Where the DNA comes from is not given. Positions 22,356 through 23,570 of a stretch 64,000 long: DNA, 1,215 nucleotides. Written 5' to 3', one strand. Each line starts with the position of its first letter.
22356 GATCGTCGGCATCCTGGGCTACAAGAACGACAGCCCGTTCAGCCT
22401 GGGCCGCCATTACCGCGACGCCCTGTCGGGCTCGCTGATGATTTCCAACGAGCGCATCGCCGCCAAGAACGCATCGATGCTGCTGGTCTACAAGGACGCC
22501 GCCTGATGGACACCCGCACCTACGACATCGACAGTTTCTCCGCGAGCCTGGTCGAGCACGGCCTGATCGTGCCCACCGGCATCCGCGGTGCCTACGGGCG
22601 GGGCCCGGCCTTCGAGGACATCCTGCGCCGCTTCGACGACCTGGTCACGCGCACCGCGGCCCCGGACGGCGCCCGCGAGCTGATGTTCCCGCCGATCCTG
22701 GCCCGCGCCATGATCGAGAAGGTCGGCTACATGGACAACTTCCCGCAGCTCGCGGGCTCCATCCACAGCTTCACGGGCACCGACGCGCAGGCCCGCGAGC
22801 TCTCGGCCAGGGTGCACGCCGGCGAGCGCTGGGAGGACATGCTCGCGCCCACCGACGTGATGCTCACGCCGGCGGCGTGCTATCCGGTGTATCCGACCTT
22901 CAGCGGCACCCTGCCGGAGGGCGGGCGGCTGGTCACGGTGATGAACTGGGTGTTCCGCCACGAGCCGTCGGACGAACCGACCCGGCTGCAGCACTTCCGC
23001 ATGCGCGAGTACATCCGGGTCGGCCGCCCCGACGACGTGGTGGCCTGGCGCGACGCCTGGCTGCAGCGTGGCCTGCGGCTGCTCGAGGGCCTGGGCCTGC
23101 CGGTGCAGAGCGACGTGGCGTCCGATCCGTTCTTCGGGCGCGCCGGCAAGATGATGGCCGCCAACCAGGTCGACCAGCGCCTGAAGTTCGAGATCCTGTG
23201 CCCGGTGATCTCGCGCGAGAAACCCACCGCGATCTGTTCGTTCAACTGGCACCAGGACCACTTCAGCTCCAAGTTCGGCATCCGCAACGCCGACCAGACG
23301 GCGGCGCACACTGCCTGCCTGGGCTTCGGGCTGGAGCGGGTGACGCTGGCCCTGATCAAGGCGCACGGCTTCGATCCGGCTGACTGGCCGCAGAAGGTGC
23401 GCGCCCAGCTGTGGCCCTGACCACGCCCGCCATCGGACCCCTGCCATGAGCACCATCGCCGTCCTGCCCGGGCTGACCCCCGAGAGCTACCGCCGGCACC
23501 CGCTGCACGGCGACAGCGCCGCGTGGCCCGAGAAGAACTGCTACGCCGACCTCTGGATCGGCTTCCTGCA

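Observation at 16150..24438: Self-contained aminoacyl-carrier-protein cluster built on a SerRS-like ligase, with a glycosidase and putative transferases but no NRPS/PKS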

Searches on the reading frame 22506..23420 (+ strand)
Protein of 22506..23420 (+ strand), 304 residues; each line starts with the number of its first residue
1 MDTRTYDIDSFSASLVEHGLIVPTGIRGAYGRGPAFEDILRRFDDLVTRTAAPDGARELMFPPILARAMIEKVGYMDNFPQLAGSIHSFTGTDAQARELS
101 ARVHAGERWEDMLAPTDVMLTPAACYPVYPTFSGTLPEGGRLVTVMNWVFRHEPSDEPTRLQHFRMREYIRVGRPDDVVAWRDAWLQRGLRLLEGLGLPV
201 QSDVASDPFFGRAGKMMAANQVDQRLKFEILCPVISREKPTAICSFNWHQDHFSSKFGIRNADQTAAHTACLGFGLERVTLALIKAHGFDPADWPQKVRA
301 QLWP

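Call 9: search_protein_families(library=pfam, proteins=[window:22506-23420:+], max_evalue=0.01)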
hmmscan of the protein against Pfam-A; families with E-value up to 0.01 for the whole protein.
window:22506-23420:+ (304 aa): 1 family
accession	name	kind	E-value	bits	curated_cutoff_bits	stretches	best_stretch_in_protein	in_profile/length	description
PF00587.30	tRNA-synt_2b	-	0.00011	22.8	29.3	1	146-285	42-177/179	tRNA synthetase class II core domain (G, H, P, S and T)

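Call 10: search_protein_families(library=ncbifam, proteins=[window:22506-23420:+], max_evalue=0.01)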
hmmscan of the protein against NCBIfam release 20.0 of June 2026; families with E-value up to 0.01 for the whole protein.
window:22506-23420:+ (304 aa): 3 families
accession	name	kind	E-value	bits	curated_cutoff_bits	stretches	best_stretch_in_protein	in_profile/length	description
NF005479.0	PRK07080.1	equivalog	1e-123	412.4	357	1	9-303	20-316/318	amino acid--[acyl-carrier-protein] ligase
NF002120.0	PRK00960.1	equivalog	5.8e-22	77.9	611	1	14-301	201-504/518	serine--tRNA ligase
TIGR00415.1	serS_MJ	equivalog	4e-16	58.5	489.55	1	27-299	212-499/518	serine--tRNA ligase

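Call 20: find_homologous_proteins(query=window:22506-23420:+, max_evalue=1e-10)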
Query window:22506-23420:+ (304 aa): 6622 proteins with E <= 1e-10 among 8000 candidates; the best 120 are listed.
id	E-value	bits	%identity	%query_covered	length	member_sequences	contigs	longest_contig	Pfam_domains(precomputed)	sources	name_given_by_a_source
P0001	9.8e-209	710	100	100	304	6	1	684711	-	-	-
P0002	4.1e-192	655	91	100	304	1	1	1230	-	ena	-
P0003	5.7e-192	655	91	100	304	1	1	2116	-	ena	-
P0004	7.9e-192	654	91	100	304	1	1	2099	-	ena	-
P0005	1.1e-191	654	90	100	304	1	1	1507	-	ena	-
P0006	5.3e-191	652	90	100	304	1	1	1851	-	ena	-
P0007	1.3e-189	647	89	100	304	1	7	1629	-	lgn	-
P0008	1.3e-189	647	89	100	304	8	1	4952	-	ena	-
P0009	1.9e-189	646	89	100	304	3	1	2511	-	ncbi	ncbi:MAG: amino acid--[acyl-carrier-protein] ligase [Ramlibacter sp.]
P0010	2.0e-189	646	90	100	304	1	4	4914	-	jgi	jgi:seryl-tRNA synthetase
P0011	3.0e-189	646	89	100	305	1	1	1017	-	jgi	jgi:seryl-tRNA synthetase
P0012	4.1e-189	645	89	100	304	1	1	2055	-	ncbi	ncbi:MAG TPA: amino acid--[acyl-carrier-protein] ligase [Ramlibacter sp.]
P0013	4.7e-189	645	89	100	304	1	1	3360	-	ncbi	ncbi:MAG: amino acid--[acyl-carrier-protein] ligase [Ramlibacter sp.]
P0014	6.8e-189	645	89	100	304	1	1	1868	-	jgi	jgi:seryl-tRNA synthetase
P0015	7.0e-189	645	89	100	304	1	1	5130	-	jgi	jgi:seryl-tRNA synthetase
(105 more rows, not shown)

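Call 21: search_solved_structures(query=window:22506-23420:+, show_alignments=3, max_evalue=0.00001)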
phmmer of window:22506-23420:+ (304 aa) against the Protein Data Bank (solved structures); distinct sequences matched with E-value up to 0.00001: 4.
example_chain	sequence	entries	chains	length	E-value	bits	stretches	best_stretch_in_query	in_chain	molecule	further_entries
4h2w_A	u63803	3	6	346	2.2e-80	273.3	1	23-300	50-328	Amino acid--[acyl-carrier-protein] ligase 1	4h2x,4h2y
3mey_A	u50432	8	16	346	9.9e-78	264.6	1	23-300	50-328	Bll0957 protein | Amino acid--[acyl-carrier-protein] ligase 1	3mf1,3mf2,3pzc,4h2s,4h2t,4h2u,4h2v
3w3s_A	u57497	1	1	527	3.1e-15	59.3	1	111-299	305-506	Type-2 serine--tRNA ligase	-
2cim_A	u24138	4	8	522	9.7e-06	28.1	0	250-300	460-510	SERYL-TRNA SYNTHETASE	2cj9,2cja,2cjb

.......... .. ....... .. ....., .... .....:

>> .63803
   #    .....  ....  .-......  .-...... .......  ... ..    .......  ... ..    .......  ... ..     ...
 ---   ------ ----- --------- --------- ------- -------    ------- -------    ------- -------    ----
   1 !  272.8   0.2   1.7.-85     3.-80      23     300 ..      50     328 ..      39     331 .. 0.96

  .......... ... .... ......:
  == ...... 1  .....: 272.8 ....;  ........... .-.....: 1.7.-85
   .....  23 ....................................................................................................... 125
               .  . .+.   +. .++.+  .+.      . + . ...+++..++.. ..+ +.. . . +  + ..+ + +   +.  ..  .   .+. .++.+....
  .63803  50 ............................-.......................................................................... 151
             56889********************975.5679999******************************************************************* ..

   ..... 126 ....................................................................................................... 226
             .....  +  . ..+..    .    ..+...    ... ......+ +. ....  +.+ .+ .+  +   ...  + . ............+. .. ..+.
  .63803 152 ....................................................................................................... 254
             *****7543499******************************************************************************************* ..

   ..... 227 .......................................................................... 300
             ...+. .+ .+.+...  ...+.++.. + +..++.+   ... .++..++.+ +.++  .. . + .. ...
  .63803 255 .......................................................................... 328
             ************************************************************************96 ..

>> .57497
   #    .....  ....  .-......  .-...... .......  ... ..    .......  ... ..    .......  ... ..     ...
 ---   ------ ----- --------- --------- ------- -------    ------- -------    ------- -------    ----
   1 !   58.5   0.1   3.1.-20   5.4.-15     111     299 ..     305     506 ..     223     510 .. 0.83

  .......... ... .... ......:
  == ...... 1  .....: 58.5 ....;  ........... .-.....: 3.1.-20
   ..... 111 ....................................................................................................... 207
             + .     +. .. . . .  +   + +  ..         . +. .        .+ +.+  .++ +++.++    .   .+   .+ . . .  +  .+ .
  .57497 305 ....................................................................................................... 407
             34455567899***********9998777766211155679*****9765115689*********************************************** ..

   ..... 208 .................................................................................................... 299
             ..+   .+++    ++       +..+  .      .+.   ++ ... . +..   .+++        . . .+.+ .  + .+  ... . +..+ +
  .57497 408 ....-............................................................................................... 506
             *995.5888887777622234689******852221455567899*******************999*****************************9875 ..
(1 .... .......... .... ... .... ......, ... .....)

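Call 23: find_related_loci(query=A1, collection=genome_contigs, flank=10000)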
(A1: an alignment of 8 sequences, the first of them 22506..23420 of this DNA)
Query A1 (304 aa) in genome_contigs; peptide patterns used: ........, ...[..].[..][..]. (x = any residue, [..] = any of these).
600 stretches matched a pattern (row limit reached: there are more); 597 encode a relative of the query (tblastn E <= 1e-3); the best 80 are kept; 80 distinct loci.
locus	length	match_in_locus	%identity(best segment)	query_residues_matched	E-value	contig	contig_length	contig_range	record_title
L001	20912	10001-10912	87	1-304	5e-179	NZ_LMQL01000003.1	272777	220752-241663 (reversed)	Ramlibacter sp. Leaf400 contig_11, whole genome shotgun sequence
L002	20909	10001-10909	82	1-303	6e-174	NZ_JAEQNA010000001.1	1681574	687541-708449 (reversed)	Ramlibacter aurantiacus strain AW1 contig1, whole genome shotgun sequence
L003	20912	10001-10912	82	1-304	5e-171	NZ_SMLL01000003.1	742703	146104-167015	Ramlibacter rhizophilus strain CCTCC AB2015357 contig3, whole genome shotgun sequence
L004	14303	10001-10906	85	3-304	2e-170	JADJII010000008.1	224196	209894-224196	MAG: Candidatus Egaibacter danicus isolate Ega_18-Q3-R5-49_MAXAC.062 tig00002969-10-2240880, whole genome shotgun sequen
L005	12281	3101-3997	84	6-304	3e-167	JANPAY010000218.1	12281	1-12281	MAG: Comamonadaceae bacterium isolate VAR_79_metabat_121_sub VAR_79_k141_5181635, whole genome shotgun sequence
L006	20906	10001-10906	76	3-304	1e-162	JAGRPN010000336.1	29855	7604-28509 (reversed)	MAG: Ramlibacter sp. isolate BP03 k141_19115, whole genome shotgun sequence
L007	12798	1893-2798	75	3-304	1e-153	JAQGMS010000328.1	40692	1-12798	MAG: Ramlibacter sp. isolate RYN_567 scaffold_3222712, whole genome shotgun sequence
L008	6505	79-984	73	3-304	2e-153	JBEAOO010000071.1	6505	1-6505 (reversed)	MAG: Pseudomonadota bacterium isolate mcraecreek_2019_sw_WHONDRS-S19S_0031_B_bin.2 scaffold_45911, whole genome shotgun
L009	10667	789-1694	71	3-304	6e-153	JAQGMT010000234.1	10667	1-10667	MAG: Ramlibacter sp. isolate RYN_568 scaffold_5647259, whole genome shotgun sequence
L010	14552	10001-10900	73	5-304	4e-148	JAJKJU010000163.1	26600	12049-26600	MAG: Rhizobacter sp. isolate b91_HoplandSoilSeptJan k101_347874, whole genome shotgun sequence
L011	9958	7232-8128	74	6-304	2e-148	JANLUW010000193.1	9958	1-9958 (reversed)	MAG: Rhizobacter sp. isolate OTE_21_metabat_33_sub OTE_21_k141_136069, whole genome shotgun sequence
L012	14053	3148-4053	73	3-304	5e-148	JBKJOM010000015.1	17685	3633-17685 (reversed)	MAG: Ramlibacter sp. isolate ant_bin.412 k117_4067077, whole genome shotgun sequence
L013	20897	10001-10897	71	6-304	2e-146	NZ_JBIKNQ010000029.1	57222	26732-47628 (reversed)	MAG: Ideonella sp. isolate ME2014-10-05_3300035664_group5_bin80 Rohwer_bin2107_scaffold_120_c1, whole genome shotgun seq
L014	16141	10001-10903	72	3-303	3e-145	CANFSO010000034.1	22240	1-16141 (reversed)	MAG: Comamonadaceae bacterium isolate Jr-20nov17-85 genome assembly, contig: Jr-20nov17-C2521, whole genome shotgun sequ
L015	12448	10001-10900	72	5-304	4e-144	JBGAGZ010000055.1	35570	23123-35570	MAG: Burkholderiaceae bacterium isolate MAG_MBR_H125.75 MBRH125-75_opera_contig_2938, whole genome shotgun sequence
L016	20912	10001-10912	70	1-304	7e-143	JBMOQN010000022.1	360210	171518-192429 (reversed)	MAG: Pseudomonadota bacterium isolate Betzabe_MAG155 MAG155_22, whole genome shotgun sequence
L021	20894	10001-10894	62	6-303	2e-132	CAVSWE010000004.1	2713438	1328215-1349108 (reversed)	MAG: uncultured delta proteobacterium isolate MFD05705.bin.2.131 genome assembly, contig: contig_27161, whole genome sho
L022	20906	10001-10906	60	3-304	2e-132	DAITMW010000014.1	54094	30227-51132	MAG TPA_asm: Steroidobacteraceae bacterium isolate CTOTU9903 NODE_123_length_54094_cov_8.306334, whole genome shotgun se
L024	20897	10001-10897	61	6-304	2e-131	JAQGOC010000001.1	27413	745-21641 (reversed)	MAG: Gammaproteobacteria bacterium isolate RYN_603 scaffold_1983834, whole genome shotgun sequence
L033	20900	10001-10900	60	5-304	4e-129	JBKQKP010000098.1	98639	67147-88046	MAG: Polyangiaceae bacterium isolate CRr1A1B1C__bin_81 CRr1A1B1C_000000105630, whole genome shotgun sequence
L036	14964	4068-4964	61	6-304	7e-128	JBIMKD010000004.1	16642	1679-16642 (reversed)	MAG: Chromatiales bacterium isolate Frasassi PCtopBin12 k141_482619, whole genome shotgun sequence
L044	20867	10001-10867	63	15-303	7e-126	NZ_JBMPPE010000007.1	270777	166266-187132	Undibacterium sp. RuTC16W NODE_7_length_270777_cov_76.300887, whole genome shotgun sequence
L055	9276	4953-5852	59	5-304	1e-124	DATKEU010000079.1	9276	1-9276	MAG TPA_asm: Polyangia bacterium isolate SMAG_U14507 k141_3509707, whole genome shotgun sequence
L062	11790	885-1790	59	1-304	1e-122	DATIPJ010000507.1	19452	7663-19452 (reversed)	MAG TPA_asm: Kofleriaceae bacterium isolate SMAG_U15847 k141_918014, whole genome shotgun sequence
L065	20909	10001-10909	56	1-303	5e-122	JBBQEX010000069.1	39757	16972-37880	MAG: Haliangiales bacterium isolate Co_metawrap_1071 Cmw_1071_k141_6243515_length_39757_cov_11.0000, whole genome shotgu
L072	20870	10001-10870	59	15-304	2e-116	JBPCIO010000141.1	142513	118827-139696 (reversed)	MAG: Chloroflexota bacterium isolate TH_ant_mag_2 S1Ck127_7641051_flag_1_multi_7.9526_len_142513, whole genome shotgun s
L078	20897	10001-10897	59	6-304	5e-128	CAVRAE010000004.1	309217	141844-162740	MAG: uncultured Gammaproteobacteria bacterium isolate MFD00031.bin.1.208 genome assembly, contig: contig_45690, whole ge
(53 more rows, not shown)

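Call 38: search_protein_families(library=pfam, proteins=[L065:7498-9117:-, L065:16797-18503:+, L016:7336-8355:+, L055:2467-3639:+, L062:6593-9694:+, L003:14202-17717:-, L007:3366-7937:+, L024:2392-3840:-, L024:15423-16802:+, L033:19699-20694:-], max_evalue=0.001)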
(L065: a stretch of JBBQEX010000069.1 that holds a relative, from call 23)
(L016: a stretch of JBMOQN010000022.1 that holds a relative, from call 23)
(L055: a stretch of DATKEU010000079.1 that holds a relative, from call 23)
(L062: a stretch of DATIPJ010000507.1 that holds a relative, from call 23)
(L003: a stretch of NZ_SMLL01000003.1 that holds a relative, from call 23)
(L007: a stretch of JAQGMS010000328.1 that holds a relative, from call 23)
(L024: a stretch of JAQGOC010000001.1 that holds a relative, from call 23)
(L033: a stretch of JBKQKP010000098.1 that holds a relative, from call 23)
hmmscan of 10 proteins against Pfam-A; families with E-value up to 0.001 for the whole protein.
L065:7498-9117:- (540 aa): 3 families
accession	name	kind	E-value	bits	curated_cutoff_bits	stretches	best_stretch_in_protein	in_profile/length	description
PF16576.10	HlyD_D23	-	7e-10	39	30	1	230-452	18-214/214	Barrel-sandwich domain of CusB or HlyD membrane-fusion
PF13533.13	Biotin_lipoyl_2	-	2e-07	31.1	29.8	1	232-263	1-32/32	Biotin-lipoyl like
PF13437.12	HlyD_3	-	3.4e-06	28.2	22.2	0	233-280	1-49/106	HlyD family secretion protein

L065:16797-18503:+ (569 aa): 1 family
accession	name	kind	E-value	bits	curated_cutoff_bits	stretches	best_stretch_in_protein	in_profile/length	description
PF01757.29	Acyl_transf_3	-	9.5e-28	97.6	31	1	209-550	2-323/326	Acyltransferase domain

L016:7336-8355:+ (340 aa): 0 families

L055:2467-3639:+ (391 aa): 2 families
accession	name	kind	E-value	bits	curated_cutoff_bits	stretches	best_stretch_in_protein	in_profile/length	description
PF02230.22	Abhydrolase_2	-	3.2e-14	53.7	23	1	179-383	14-214/217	Phospholipase/Carboxylesterase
PF12146.15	Hydrolase_4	-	2.6e-05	24.1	27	1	263-308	63-108/239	Serine aminopeptidase, S33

L062:6593-9694:+ (1034 aa): 6 families
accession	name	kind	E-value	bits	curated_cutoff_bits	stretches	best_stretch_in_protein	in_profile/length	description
PF13424.12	TPR_12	-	1.1e-44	150.9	30.1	6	689-764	2-77/77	Tetratricopeptide repeat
PF00069.31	Pkinase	-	1.1e-36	127.1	31.7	1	111-339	1-201/263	Protein kinase domain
PF13374.12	TPR_10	-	1e-35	121.2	27.5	4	731-771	1-41/42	Tetratricopeptide repeat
PF24885.1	TPR_NPHP3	-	4e-24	85.8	100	2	689-794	98-203/239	Nephrocystin-3 TPR domain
PF07714.23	PK_Tyr_Ser-Thr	-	1.2e-23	84.2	23.1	1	113-259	3-152/258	Protein tyrosine and serine/threonine kinase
PF13431.12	TPR_17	-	2.7e-05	24.5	24.4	0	812-836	9-33/34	Tetratricopeptide repeat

L003:14202-17717:- (1172 aa): 3 families
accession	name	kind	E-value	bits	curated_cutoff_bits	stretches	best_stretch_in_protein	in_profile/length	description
PF00072.30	Response_reg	-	6.1e-45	152.4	30.2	2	922-1034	1-110/111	Response regulator receiver domain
PF02518.31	HATPase_c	-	5.9e-19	69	26.4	1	655-756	1-107/111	Histidine kinase-, DNA gyrase B-, and HSP90-like ATPase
PF01627.28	Hpt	-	0.00015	22.4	24.6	1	1084-1148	5-68/84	Hpt domain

L007:3366-7937:+ (1524 aa): 6 families
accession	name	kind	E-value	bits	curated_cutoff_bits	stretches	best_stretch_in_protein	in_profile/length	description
PF00501.34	AMP-binding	-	7.1e-84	282.3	29.9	2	555-762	3-240/384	AMP-binding enzyme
PF00296.26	Bac_luciferase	-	3.8e-53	181.3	27.9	1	784-1100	16-314/314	Luciferase-like monooxygenase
PF00550.31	PP-binding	-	8.5e-17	61.6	20.8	1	1427-1490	2-67/67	Phosphopantetheine attachment site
PF13193.12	AMP-binding_C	-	4.8e-14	53.5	24.5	1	1324-1399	1-76/76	AMP-binding enzyme C-terminal domain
PF00551.24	Formyl_trans_N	-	8.1e-14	52.2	26.1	1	61-160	74-173/181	Formyl transferase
PF02911.23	Formyl_trans_C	-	7e-06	26.6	21.1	1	198-282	7-86/100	Formyl transferase, C-terminal domain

L024:2392-3840:- (483 aa): 2 families
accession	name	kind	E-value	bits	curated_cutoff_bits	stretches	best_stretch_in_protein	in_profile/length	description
PF02397.22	Bac_transf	-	9.2e-63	211.4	27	1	293-477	2-178/179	Bacterial sugar transferase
PF13727.12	CoA_binding_3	-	0.00034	21.1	25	1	85-197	2-114/175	CoA-binding domain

L024:15423-16802:+ (460 aa): 3 families
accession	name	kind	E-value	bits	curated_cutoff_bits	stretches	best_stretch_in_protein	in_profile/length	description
PF00534.26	Glycos_transf_1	-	7.6e-25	87.9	26.4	1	261-424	13-170/172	Glycosyl transferases group 1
PF13692.12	Glyco_trans_1_4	-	1.6e-24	87.2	27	1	264-410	2-141/142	Glycosyl transferases group 1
PF20706.3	GT4-conflict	-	5e-05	22.9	26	1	241-387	177-323/385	Family 4 Glycosyltransferase in conflict systems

L033:19699-20694:- (332 aa): 2 families
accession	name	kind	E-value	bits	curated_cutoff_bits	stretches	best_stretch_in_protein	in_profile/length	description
PF12850.12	Metallophos_2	-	1.9e-18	67.4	27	1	57-267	1-153/154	Calcineurin-like phosphoesterase superfamily domain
PF00149.33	Metallophos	-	8.9e-12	46.3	21.5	1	57-214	1-190/191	Calcineurin-like phosphoesterase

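Call 50: search_dna_similar(query=window:22506-23420:+, collection=plasmids, mode=protein, max_rows=30, rows=spread)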
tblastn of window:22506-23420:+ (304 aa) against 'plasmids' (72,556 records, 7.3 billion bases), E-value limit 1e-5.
Records with a match: 116; places in all: 118; records where one place covers at least 80% of the query: 110.
Best place of each record, by identity: <60% 116.
By first word of the organism name: Streptomyces 22; Rhizobium 16; Bacillus 14; Azospirillum 11; Burkholderia 10; Mycetohabitans 9; Caballeronia 7; Apilactobacillus 6; Cupriavidus 4; Shinella 3; and 8 more.
By predicted mobility (MOB-suite, as given by PLSDB): non-mobilizable 84; conjugative 19; mobilizable 13.
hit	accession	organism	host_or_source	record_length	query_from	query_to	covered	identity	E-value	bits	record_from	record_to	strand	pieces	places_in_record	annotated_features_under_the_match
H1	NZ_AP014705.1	Methylobacterium aquaticum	-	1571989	10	303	97%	54.7%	9e-96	316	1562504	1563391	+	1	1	none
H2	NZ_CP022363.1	Azospirillum sp. TSH58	single cell,paddy soils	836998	10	303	97%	53.4%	5e-95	314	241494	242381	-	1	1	amino acid--[acyl-carrier-protein] ligase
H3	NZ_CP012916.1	Azospirillum brasilense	Digitaria eriantha,microbe,root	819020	10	303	97%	52.7%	9e-95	313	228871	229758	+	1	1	amino acid--[acyl-carrier-protein] ligase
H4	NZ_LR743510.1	Methylobacterium bullatum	-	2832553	10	303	97%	52.7%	8e-92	305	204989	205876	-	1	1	none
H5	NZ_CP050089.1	Rhizobium leguminosarum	Trifolium pratense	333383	1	303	100%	49.5%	1e-87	293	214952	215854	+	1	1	amino acid--[acyl-carrier-protein] ligase | DUF1839 family protein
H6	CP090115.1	Rhizobium leguminosarum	Trifolium ambiguum,Cell culture,Plant ...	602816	1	303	100%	49.2%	1e-87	293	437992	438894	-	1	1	amino acid--[acyl-carrier-protein] ligase | DUF1839 family protein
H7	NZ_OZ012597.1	Shinella sp. WSD5-1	-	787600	1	302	99%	49.3%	4e-85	285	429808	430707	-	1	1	amino acid--[acyl-carrier-protein] ligase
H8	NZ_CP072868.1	Rhizobium sp. NLR16a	lentil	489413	1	303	100%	48.5%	1e-86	290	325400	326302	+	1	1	amino acid--[acyl-carrier-protein] ligase | DUF1839 family protein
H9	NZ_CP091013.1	Burkholderia cenocepacia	-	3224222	8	303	97%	48.7%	2e-84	283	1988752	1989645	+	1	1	none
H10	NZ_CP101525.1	Burkholderia arboris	mixed culture,soil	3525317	8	303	97%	48.0%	5e-84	282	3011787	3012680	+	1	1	none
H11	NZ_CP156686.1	Burkholderia stagnalis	Bacterial cells,soils collected in ...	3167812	14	303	95%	48.6%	1e-84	284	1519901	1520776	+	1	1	none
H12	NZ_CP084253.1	Caballeronia sp. Sq4a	Anasa tristis,Cell culture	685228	15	303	95%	48.5%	4e-81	274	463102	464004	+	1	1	amino acid--[acyl-carrier-protein] ligase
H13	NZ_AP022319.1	Burkholderia sp. THE68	Togo hemipterus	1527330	15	303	95%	48.2%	5e-81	274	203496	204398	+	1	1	none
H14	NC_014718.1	Mycetohabitans rhizoxinica HKI 454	-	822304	6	303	98%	45.7%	2e-84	283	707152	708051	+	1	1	amino acid--[acyl-carrier-protein] ligase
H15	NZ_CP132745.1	Mycetohabitans endofungorum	-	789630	6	303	98%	45.3%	9e-84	281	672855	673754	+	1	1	amino acid--[acyl-carrier-protein] ligase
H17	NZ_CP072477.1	Priestia aryabhattai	mixed culture,soil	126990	9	302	97%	40.0%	2e-77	263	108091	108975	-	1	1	amino acid--[acyl-carrier-protein] ligase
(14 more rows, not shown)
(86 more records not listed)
